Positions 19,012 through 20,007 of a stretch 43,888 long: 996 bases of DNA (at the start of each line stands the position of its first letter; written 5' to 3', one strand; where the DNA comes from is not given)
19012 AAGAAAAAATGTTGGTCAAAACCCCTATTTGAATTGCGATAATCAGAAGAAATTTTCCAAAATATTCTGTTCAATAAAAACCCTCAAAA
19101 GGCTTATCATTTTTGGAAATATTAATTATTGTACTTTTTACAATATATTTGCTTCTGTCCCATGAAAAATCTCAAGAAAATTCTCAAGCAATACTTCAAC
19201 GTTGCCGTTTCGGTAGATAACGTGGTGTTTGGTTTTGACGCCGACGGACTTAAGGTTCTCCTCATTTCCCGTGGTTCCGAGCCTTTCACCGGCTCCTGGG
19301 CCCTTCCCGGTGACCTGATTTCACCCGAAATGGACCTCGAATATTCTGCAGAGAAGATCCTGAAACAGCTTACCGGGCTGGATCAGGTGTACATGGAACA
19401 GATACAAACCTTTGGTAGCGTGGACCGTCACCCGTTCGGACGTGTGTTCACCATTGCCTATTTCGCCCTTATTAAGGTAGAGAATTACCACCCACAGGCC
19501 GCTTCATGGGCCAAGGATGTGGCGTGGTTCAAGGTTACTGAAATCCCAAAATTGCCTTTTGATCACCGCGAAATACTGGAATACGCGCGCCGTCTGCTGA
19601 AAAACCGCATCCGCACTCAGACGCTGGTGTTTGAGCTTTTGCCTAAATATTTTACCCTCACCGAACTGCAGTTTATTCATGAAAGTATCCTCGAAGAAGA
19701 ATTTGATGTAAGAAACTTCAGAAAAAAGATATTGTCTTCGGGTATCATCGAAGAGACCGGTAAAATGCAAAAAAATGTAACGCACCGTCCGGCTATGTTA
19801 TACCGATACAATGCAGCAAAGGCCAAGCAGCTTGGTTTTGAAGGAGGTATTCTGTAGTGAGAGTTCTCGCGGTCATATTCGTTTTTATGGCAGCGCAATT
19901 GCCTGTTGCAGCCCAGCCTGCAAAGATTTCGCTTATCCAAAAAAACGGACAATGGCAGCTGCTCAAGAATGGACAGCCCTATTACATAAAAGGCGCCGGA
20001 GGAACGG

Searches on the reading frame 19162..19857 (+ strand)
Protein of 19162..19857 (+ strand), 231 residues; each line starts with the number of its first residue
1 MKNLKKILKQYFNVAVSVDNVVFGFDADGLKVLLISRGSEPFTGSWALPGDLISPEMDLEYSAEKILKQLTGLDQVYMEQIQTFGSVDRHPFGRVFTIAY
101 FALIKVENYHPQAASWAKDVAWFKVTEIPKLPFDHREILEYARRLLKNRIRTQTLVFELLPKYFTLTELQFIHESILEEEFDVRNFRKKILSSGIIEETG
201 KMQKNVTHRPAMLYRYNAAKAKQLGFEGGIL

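Call 9: search_protein_families(library=pfam, proteins=[window:19162-19857:+])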
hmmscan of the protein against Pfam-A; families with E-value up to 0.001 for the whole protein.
window:19162-19857:+ (231 aa): 3 families
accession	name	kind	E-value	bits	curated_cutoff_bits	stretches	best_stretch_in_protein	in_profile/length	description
PF21906.2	NrtR_WHD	-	2.9e-25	88.6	27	1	156-215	1-60/61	NrtR DNA-binding winged helix domain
PF19368.5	AraR_C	-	3.5e-12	46.8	23.8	1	155-219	4-69/82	AraR C-terminal winged HTH domain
PF00293.34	NUDIX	-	8.9e-08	32.7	21.1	1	20-140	8-132/134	NUDIX domain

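Call 10: search_protein_families(library=ncbifam, proteins=[window:19162-19857:+])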
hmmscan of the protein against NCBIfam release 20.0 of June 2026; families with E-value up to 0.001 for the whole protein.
window:19162-19857:+ (231 aa): 4 families
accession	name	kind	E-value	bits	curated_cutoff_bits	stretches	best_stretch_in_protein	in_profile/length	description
NF050029.2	TransRepNtr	equivalog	1.7e-46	158.7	400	1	10-220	16-229/245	ADPR responsive transcriptional repressor NtrR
NF003790.0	PRK05379.2-2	equivalog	3.4e-05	23.1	403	1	14-137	216-345/354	bifunctional nicotinamide mononucleotide adenylyltransferase/ADP-ribose pyrophosphatase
NF003788.0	PRK05379.1-5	equivalog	6.3e-05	22.4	354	1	16-141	214-346/351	bifunctional nicotinamide-nucleotide adenylyltransferase/Nudix hydroxylase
NF003787.0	PRK05379.1-4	equivalog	0.00017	20.7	449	1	14-75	207-264/346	bifunctional nicotinamide-nucleotide adenylyltransferase/Nudix hydroxylase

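Call 13: find_homologous_proteins(query=window:19162-19857:+, max_evalue=1e-20)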
Query window:19162-19857:+ (231 aa): 7070 proteins with E <= 1e-20 among 8000 candidates; the best 120 are listed.
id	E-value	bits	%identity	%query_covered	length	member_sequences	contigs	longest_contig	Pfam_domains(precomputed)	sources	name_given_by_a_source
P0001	5.3e-148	509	99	100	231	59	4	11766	PF21906.3,PF19368.6,PF00293.35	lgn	-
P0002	7.7e-138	475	92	100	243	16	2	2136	PF21906.3,PF19368.6,PF00293.35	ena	-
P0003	1.3e-92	327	66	96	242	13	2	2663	PF21906.3,PF19368.6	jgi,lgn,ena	jgi:8-oxo-dGTP diphosphatase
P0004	4.7e-91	322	66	96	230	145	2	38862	PF21906.3,PF19368.6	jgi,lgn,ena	-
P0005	5.3e-91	322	64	96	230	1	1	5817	PF21906.3,PF19368.6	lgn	-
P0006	6.8e-91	322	64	97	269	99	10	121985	PF21906.3,PF19368.6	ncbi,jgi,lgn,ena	jgi:8-oxo-dGTP diphosphatase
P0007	1.4e-90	321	64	96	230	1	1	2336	PF21906.3,PF19368.6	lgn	-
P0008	5.1e-90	319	67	93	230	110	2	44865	PF21906.3,PF19368.6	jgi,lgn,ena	-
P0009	4.6e-89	316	65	94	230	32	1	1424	PF21906.3,PF19368.6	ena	-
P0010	1.7e-88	314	63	94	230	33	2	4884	PF21906.3,PF19368.6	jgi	-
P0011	6.5e-88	312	62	97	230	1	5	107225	PF21906.3,PF19368.6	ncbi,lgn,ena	-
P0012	1.6e-87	311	63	96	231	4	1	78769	PF21906.3,PF19368.6,PF00293.35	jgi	jgi:8-oxo-dGTP diphosphatase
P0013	4.6e-87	309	62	97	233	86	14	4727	PF21906.3,PF19368.6,PF00293.35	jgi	-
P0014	8.2e-87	308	61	94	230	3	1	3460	PF21906.3,PF19368.6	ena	-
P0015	1.1e-86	308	64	92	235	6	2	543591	PF21906.3,PF19368.6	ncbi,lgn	-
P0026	9.5e-81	289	54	97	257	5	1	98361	PF21906.3,PF19368.6,PF00293.35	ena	-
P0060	5.5e-73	263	54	96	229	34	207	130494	PF21906.3,PF19368.6,PF00293.35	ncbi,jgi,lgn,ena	jgi:8-oxo-dGTP diphosphatase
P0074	3.1e-71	258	48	100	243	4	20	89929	PF21906.3,PF19368.6,PF00293.35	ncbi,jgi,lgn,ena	ncbi:MAG: NUDIX hydrolase [Bacteroidota bacterium]|jgi:8-oxo-dGTP diphosphatase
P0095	3.0e-70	254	51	97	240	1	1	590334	PF21906.3,PF19368.6,PF00293.35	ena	-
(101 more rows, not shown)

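Call 24: search_solved_structures(query=window:19162-19857:+, show_alignments=3)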
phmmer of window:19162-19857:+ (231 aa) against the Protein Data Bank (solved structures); distinct sequences matched with E-value up to 0.001: 7.
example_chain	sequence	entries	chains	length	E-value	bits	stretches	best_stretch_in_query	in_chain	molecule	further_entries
5bs6_A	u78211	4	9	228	6.4e-49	169.8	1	15-219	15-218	transcriptional regulator AraR | transcriptional factor AraR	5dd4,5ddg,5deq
3gz5_A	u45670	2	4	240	5.9e-27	98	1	15-216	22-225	MutT/nudix family protein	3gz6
2fml_A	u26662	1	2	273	4.6e-21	78.7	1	10-126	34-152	MutT/nudix family protein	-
3gz8_A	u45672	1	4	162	1.1e-17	67.7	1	15-147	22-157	MutT/nudix family protein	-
7q91_A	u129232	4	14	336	2.5e-11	46.9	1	133-219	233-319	NADQ transcription factor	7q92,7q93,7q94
3i9x_A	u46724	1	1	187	3.6e-08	36.5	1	43-143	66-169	mutT/nudix family protein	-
2yyh_A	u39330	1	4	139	2e-06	30.9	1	17-139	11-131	8-OXO-dGTPase domain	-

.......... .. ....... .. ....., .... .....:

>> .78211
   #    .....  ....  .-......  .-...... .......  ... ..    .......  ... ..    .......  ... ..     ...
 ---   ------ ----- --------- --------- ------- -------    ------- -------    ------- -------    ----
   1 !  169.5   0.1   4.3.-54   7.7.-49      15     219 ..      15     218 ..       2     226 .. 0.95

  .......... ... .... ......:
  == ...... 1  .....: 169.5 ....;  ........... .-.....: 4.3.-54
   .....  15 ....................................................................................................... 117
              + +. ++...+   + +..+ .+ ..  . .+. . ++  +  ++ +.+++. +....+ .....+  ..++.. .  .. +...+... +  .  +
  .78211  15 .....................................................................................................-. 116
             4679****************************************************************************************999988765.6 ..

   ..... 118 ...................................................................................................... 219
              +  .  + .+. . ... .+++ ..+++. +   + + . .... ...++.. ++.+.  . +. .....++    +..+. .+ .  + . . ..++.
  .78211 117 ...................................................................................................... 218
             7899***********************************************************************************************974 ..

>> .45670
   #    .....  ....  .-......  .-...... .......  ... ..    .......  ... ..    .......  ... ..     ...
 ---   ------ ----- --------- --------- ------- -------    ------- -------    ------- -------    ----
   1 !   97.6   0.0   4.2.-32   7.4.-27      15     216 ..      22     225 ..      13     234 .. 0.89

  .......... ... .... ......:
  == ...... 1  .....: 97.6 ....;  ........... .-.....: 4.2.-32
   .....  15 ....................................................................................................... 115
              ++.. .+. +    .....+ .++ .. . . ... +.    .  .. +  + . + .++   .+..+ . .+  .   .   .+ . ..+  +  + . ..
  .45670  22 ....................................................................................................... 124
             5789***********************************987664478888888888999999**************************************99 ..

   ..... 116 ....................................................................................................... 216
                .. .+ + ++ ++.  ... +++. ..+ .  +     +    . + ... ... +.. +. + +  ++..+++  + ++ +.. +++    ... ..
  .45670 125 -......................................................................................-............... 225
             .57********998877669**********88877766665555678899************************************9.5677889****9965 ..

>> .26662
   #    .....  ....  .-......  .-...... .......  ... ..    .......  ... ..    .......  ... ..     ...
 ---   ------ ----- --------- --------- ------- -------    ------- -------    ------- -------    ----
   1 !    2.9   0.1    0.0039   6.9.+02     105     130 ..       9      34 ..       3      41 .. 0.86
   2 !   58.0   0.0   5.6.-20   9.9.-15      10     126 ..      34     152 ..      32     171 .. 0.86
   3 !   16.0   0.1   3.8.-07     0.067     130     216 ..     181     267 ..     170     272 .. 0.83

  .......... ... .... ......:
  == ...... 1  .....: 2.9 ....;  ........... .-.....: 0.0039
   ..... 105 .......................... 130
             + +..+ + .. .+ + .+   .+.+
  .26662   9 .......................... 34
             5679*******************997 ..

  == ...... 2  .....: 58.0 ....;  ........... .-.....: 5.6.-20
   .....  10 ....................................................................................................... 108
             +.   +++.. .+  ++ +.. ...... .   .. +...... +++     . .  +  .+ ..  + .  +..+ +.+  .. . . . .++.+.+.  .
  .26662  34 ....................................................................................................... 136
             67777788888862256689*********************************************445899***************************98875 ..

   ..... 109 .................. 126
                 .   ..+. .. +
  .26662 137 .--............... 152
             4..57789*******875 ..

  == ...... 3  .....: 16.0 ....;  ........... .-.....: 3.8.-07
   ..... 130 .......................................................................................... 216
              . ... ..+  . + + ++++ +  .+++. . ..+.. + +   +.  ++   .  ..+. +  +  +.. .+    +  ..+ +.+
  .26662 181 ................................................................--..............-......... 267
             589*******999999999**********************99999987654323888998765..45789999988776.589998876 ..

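Call 27: find_encoding_contigs(protein=P0006, flank=10000, max_places=3)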
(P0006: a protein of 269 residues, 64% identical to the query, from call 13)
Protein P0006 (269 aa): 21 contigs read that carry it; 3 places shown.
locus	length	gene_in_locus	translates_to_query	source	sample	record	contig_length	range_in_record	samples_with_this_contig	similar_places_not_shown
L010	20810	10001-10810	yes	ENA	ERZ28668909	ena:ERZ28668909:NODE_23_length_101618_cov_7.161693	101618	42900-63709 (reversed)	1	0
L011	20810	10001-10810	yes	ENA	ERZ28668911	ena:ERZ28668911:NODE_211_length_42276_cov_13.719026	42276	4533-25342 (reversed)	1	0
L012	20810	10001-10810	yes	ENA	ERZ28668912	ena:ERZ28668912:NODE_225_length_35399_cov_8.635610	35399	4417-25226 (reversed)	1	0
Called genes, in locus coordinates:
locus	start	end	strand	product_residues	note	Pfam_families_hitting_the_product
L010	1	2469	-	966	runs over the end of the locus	PF13585:CHU_C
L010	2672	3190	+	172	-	PF00625:Guanylate_kin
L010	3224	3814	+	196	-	PF01467:CTP_transf_like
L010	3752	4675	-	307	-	PF01758:SBF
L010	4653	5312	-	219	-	PF01810:LysE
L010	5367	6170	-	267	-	PF00459:Inositol_P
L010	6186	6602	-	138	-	PF06491:Disulph_isomer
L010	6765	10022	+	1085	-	-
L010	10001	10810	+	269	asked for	PF19368:WHD_AraR, PF21906:WHD_NrtR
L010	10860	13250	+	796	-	PF00933:Glyco_hydro_3, PF01915:Glyco_hydro_3_C, PF14310:Fn3-like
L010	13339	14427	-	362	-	PF03935:SKN1_KRE6_Sbg1 (weak), PF00722:Glyco_hydro_16, PF26113:GH16_XgeA, PF03935:SKN1_KRE6_Sbg1 (weak)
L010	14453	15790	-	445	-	PF00801:PKD, PF18911:PKD_4, PF02018:CBM_4_9 (faint)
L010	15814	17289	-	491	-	PF14322:SusD-like_3, PF12771:SusD-like_2 (weak), PF07980:SusD_RagB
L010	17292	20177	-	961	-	PF07715:Plug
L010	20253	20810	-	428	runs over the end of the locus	PF18962:Por_Secre_tail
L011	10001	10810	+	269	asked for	PF19368:WHD_AraR, PF21906:WHD_NrtR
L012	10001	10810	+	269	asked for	PF19368:WHD_AraR, PF21906:WHD_NrtR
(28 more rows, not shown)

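Call 28: find_encoding_contigs(protein=P0015, flank=10000, max_places=2)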
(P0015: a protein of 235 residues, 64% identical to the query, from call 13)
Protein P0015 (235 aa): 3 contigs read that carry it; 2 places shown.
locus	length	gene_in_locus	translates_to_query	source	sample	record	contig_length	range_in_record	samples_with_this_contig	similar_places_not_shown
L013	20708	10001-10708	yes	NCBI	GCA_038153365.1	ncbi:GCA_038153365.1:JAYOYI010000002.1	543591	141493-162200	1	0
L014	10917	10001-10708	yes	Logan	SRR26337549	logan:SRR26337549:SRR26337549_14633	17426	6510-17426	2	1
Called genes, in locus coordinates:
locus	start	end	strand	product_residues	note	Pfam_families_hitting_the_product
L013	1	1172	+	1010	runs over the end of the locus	PF07715:Plug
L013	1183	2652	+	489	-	PF12771:SusD-like_2 (faint), PF14322:SusD-like_3, PF07980:SusD_RagB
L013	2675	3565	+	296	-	PF13385:Laminin_G_3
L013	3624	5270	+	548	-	PF13205:Big_5 (weak), PF10091:Glycoamylase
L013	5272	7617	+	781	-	PF00933:Glyco_hydro_3, PF01915:Glyco_hydro_3_C, PF14310:Fn3-like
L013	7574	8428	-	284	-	PF02230:Abhydrolase_2, PF01738:DLH (weak), PF00326:Peptidase_S9 (faint)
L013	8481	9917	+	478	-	PF10091:Glycoamylase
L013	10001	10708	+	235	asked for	PF19368:WHD_AraR, PF21906:WHD_NrtR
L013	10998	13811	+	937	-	PF01078:Mg_chelatase (faint), PF05496:RuvB_N (faint), PF13245:AAA_19 (faint), PF13401:AAA_22 (faint), PF00004:AAA, PF17866:AAA_lid_6, PF00004:AAA, PF17866:AAA_lid_6, +6 more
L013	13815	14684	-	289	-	-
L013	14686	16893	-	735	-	PF01443:Viral_helicase1 (faint), PF05970:PIF1, PF13245:AAA_19, PF13401:AAA_22, PF13604:AAA_30, PF02689:Herpes_Helicase (weak), PF13538:UvrD_C_2 (weak), PF14493:HTH_40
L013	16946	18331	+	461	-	PF13742:tRNA_anti_2, PF02601:Exonuc_VII_L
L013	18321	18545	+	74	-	PF02609:Exonuc_VII_S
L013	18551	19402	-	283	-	PF13509:S1_2, PF17783:WHD_CvfB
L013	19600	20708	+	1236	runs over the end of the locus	PF25778:DUF7948, PF13585:CHU_C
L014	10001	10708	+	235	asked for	PF19368:WHD_AraR, PF21906:WHD_NrtR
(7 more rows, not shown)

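Call 29: find_encoding_contigs(protein=P0011, flank=10000, max_places=2)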
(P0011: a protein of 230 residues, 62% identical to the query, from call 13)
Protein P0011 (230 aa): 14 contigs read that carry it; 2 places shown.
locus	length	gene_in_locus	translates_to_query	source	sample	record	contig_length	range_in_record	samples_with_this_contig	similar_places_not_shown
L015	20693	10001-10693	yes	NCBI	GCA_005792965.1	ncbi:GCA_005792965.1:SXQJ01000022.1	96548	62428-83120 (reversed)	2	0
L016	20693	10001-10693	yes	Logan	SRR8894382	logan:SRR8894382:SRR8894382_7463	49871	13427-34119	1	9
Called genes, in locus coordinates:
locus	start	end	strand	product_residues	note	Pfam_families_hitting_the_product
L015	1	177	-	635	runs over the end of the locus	PF00801:PKD (weak), PF18911:PKD_4 (weak), PF18962:Por_Secre_tail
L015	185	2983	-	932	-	PF13585:CHU_C (weak)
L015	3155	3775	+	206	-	PF00625:Guanylate_kin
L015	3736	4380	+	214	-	PF01467:CTP_transf_like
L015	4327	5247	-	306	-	PF03547:Mem_trans (faint), PF13593:SBF_like, PF01758:SBF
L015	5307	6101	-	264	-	PF00459:Inositol_P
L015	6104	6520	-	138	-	PF06491:Disulph_isomer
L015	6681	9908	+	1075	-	-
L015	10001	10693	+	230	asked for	PF19368:WHD_AraR, PF21906:WHD_NrtR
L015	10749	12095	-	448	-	PF01979:Amidohydro_1, PF07969:Amidohydro_3 (weak)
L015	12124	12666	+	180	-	PF21711:DCTN5, PF25087:GMPPB_C (weak), PF25084:LbH_EIF2B, PF14602:Hexapep_2 (weak), PF00132:Hexapep (weak)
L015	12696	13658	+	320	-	PF01551:Peptidase_M23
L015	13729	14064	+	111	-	PF00376:MerR (weak), PF13411:MerR_1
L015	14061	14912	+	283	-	-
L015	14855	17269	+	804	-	-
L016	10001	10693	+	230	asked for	PF19368:WHD_AraR, PF21906:WHD_NrtR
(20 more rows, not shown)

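Call 32: find_encoding_contigs(protein=P0074, flank=10000, max_places=2)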
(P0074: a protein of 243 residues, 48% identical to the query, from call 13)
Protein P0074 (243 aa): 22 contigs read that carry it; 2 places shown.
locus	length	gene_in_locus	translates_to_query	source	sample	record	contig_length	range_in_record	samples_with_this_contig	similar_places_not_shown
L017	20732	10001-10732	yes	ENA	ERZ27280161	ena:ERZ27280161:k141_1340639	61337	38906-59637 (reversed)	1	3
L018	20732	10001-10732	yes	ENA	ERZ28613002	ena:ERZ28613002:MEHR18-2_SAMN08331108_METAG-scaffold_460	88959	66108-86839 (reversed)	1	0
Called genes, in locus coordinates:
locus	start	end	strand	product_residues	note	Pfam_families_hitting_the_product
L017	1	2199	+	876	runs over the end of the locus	PF17148:DUF5117, PF16313:DUF4953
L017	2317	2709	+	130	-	PF04241:DUF423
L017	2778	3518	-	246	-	PF01346:FKBP_N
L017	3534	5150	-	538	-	PF00005:ABC_tran, PF02463:SMC_N (faint), PF13304:AAA_21 (faint), PF12848:ABC_tran_Xtn, PF00005:ABC_tran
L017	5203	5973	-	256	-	PF00293:NUDIX, PF19368:WHD_AraR, PF21906:WHD_NrtR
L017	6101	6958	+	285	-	-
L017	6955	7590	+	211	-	PF00702:Hydrolase, PF13419:HAD_2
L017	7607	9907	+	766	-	PF03636:Glyco_hydro_65N, PF03632:Glyco_hydro_65m, PF03633:Glyco_hydro_65C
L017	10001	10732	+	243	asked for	PF00293:NUDIX, PF19368:WHD_AraR, PF21906:WHD_NrtR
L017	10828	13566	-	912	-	-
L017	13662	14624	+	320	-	-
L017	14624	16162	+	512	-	PF03062:MBOAT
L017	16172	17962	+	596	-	PF00657:Lipase_GDSL (weak), PF13472:Lipase_GDSL_2, PF01476:LysM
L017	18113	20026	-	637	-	PF00801:PKD (weak), PF18911:PKD_4 (weak), PF18962:Por_Secre_tail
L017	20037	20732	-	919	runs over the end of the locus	PF13585:CHU_C (weak)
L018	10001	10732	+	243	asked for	PF00293:NUDIX, PF19368:WHD_AraR, PF21906:WHD_NrtR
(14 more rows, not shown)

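Call 33: find_encoding_contigs(protein=P0026, flank=10000, max_places=1)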
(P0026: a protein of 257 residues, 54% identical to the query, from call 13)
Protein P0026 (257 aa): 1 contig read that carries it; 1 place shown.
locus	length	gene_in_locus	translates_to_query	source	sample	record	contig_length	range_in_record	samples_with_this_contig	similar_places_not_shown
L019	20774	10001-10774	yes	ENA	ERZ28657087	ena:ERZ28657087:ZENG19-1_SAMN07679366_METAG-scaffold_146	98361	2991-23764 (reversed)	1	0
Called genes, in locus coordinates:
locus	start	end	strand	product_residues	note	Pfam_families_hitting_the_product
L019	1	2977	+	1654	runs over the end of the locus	PF00801:PKD (weak), PF13585:CHU_C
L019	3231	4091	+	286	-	PF02737:3HCDH_N, PF03446:NAD_binding_2 (weak), PF00725:3HCDH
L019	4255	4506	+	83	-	PF00034:Cytochrom_C, PF13442:Cytochrome_CBB3 (weak)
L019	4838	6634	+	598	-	PF18962:Por_Secre_tail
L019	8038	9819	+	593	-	PF18962:Por_Secre_tail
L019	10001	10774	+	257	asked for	PF00293:NUDIX, PF19368:WHD_AraR, PF21906:WHD_NrtR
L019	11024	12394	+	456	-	-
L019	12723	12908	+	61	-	-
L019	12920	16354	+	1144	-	PF13573:SprB (faint), PF06832:BiPBP_C (faint), PF00801:PKD (weak), PF18911:PKD_4, PF13585:CHU_C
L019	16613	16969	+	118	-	PF00355:Rieske, PF13806:Rieske_2 (weak), PF22543:Rieske_4 (weak)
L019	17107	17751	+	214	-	PF01118:Semialdhyde_dh (faint), PF01370:Epimerase (weak), PF05368:NmrA (weak), PF13460:NAD_binding_10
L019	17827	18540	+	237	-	PF02586:SRAP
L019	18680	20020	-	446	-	PF00743:FMO-like, PF07992:Pyr_redox_2, PF13434:Lys_Orn_oxgnase (faint), PF13450:NAD_binding_8 (faint), PF13738:Pyr_redox_3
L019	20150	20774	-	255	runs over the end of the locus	-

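Call 34: find_encoding_contigs(protein=P0060, flank=10000, max_places=2)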
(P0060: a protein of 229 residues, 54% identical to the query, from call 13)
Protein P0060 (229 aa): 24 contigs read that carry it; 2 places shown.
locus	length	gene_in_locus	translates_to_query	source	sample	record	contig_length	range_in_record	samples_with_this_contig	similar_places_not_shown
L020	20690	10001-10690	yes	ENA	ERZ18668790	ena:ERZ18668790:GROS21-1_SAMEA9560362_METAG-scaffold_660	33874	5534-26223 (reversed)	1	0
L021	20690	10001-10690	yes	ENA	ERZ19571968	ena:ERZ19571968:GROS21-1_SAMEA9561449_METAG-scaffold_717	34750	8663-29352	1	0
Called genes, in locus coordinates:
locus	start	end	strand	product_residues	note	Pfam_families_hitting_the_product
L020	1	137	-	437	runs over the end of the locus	PF16177:ACAS_N, PF00501:AMP-binding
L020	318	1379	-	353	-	PF07642:BBP2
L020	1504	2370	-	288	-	PF18962:Por_Secre_tail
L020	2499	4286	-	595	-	PF18962:Por_Secre_tail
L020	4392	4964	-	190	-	PF01081:Aldolase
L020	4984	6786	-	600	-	PF00920:ILVD_EDD_N, PF24877:ILV_EDD_C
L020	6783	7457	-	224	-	PF01182:Glucosamine_iso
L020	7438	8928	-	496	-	PF00479:G6PD_N, PF02781:G6PD_C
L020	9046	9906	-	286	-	-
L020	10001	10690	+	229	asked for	PF00293:NUDIX (weak), PF19368:WHD_AraR, PF21906:WHD_NrtR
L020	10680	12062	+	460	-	PF02836:Glyco_hydro_2_C (weak)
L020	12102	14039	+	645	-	-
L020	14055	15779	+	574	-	-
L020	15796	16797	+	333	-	-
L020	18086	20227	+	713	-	PF00933:Glyco_hydro_3, PF01915:Glyco_hydro_3_C, PF14310:Fn3-like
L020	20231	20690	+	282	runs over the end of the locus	-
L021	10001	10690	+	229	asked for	PF00293:NUDIX (weak), PF19368:WHD_AraR, PF21906:WHD_NrtR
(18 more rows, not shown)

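Call 35: find_encoding_contigs(protein=P0095, flank=10000, max_places=1)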
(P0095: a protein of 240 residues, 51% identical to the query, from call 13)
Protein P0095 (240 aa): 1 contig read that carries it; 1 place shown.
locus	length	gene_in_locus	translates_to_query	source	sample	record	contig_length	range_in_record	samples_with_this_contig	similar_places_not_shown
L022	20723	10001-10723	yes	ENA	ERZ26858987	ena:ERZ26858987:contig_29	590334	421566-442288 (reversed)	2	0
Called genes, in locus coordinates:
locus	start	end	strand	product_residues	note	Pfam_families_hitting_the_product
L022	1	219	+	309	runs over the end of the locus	PF14771:DUF4476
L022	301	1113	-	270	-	PF01210:NAD_Gly3P_dh_N (faint), PF03446:NAD_binding_2 (weak), PF03807:F420_oxidored, PF14748:P5CR_dimer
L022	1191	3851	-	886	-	-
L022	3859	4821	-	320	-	PF13401:AAA_22 (weak), PF00004:AAA, PF07724:AAA_2, PF07728:AAA_5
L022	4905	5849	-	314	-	PF00561:Abhydrolase_1, PF12146:Hydrolase_4, PF12697:Abhydrolase_6, PF00326:Peptidase_S9, PF02129:Peptidase_S15 (weak)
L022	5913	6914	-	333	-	PF00722:Glyco_hydro_16, PF26113:GH16_XgeA, PF03935:SKN1_KRE6_Sbg1, PF18962:Por_Secre_tail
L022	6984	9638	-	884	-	PF02922:CBM_48 (faint), PF17892:Cadherin_5 (faint), PF19077:Big_13 (faint), PF19079:CFSR (faint), PF09897:DUF2124 (faint), PF18962:Por_Secre_tail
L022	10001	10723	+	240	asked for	PF00293:NUDIX (weak), PF19368:WHD_AraR, PF21906:WHD_NrtR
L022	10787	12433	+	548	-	PF00474:SSF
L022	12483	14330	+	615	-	-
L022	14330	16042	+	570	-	-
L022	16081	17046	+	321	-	-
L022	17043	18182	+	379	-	PF21582:CBM30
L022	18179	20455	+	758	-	PF00933:Glyco_hydro_3, PF01915:Glyco_hydro_3_C, PF14310:Fn3-like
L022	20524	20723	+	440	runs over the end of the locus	PF18962:Por_Secre_tail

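Call 49: find_related_loci(query=A1, collection=metagenome_contigs, flank=6000)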
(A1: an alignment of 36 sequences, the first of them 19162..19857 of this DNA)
Query A1 (231 aa) in metagenome_contigs; peptide patterns used: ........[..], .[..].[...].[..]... (x = any residue, [..] = any of these).
600 stretches matched a pattern (row limit reached: there are more); 576 encode a relative of the query (tblastn E <= 1e-3); the best 80 are kept; 80 distinct loci.
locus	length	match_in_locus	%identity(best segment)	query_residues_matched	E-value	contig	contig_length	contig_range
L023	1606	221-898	62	4-228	1e-97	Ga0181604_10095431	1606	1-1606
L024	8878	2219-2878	49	5-224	1e-74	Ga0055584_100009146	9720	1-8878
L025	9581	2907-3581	48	4-228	8e-74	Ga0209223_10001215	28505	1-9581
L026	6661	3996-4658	51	8-228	9e-73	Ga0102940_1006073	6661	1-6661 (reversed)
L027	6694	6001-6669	51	8-228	7e-73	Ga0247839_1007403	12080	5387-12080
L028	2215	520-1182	52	10-228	7e-75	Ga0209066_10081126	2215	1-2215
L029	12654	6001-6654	51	11-228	3e-72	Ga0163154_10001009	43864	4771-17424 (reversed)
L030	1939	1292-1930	51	5-217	4e-74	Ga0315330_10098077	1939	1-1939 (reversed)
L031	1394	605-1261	51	11-229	4e-75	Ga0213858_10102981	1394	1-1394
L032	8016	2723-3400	50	6-228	6e-71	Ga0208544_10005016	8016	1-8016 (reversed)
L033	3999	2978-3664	48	2-228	7e-70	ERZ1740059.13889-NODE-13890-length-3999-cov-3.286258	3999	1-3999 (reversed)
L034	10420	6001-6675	45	4-228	1e-68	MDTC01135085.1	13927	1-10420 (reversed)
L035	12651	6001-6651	47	12-228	3e-68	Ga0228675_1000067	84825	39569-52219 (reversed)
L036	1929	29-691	47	8-228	5e-70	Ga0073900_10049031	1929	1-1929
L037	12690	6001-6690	47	6-228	7e-68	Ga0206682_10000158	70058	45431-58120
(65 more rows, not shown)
